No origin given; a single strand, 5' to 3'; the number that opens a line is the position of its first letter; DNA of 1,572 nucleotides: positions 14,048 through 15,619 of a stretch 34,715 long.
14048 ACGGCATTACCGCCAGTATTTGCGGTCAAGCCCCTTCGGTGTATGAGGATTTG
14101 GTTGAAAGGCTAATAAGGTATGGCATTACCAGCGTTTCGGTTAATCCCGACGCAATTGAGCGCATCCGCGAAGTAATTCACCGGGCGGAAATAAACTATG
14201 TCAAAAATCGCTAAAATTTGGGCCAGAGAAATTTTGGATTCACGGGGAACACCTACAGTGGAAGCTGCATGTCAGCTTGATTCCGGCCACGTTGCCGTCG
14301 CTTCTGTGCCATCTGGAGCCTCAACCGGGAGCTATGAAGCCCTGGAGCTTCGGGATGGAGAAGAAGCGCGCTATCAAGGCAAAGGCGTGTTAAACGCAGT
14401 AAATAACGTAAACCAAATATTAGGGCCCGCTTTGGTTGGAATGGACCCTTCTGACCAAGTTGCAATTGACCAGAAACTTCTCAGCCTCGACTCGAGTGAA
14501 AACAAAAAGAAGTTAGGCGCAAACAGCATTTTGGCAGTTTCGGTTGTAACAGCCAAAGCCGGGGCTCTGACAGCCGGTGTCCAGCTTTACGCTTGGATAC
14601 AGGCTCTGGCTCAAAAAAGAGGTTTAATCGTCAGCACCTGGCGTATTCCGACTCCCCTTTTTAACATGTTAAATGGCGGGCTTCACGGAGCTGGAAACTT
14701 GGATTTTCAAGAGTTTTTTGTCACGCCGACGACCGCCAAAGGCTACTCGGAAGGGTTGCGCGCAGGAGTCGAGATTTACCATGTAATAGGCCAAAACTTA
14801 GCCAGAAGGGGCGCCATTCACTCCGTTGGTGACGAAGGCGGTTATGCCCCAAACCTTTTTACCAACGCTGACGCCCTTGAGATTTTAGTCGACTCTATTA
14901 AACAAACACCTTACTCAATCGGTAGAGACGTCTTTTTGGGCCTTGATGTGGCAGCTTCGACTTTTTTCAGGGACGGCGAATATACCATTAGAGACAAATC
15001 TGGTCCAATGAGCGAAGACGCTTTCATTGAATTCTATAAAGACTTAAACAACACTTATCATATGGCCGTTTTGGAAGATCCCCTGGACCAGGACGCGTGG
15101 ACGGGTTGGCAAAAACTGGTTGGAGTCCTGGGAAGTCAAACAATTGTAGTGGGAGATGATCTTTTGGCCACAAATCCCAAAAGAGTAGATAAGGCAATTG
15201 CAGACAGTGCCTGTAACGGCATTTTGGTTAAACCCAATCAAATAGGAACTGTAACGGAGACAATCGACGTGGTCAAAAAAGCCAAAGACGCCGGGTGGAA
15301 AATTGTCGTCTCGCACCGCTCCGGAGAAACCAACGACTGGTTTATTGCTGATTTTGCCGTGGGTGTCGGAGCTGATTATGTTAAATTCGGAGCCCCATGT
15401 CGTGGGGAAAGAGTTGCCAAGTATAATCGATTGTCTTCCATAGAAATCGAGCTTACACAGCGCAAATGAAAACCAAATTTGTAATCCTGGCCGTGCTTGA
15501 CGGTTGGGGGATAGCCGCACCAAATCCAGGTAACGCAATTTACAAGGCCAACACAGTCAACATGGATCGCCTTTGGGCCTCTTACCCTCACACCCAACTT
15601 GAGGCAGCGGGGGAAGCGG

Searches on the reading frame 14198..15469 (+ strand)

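Call 76: search_protein_families(library=pfam, proteins=[window:14198-15469:+], max_evalue=0.00001)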
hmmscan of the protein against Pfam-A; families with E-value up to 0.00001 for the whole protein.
window:14198-15469:+ (423 aa): 3 families
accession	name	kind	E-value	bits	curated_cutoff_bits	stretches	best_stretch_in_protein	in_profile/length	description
PF00113.28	Enolase_C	-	5.8e-91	305.3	21.5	1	150-421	4-283/296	Enolase, C-terminal TIM barrel domain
PF03952.21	Enolase_N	-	7.9e-51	172.1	35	1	4-134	1-131/131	Enolase, N-terminal domain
PF13378.12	MR_MLE_C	-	9.1e-06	26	29.4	0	266-371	50-152/219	Enolase C-terminal domain-like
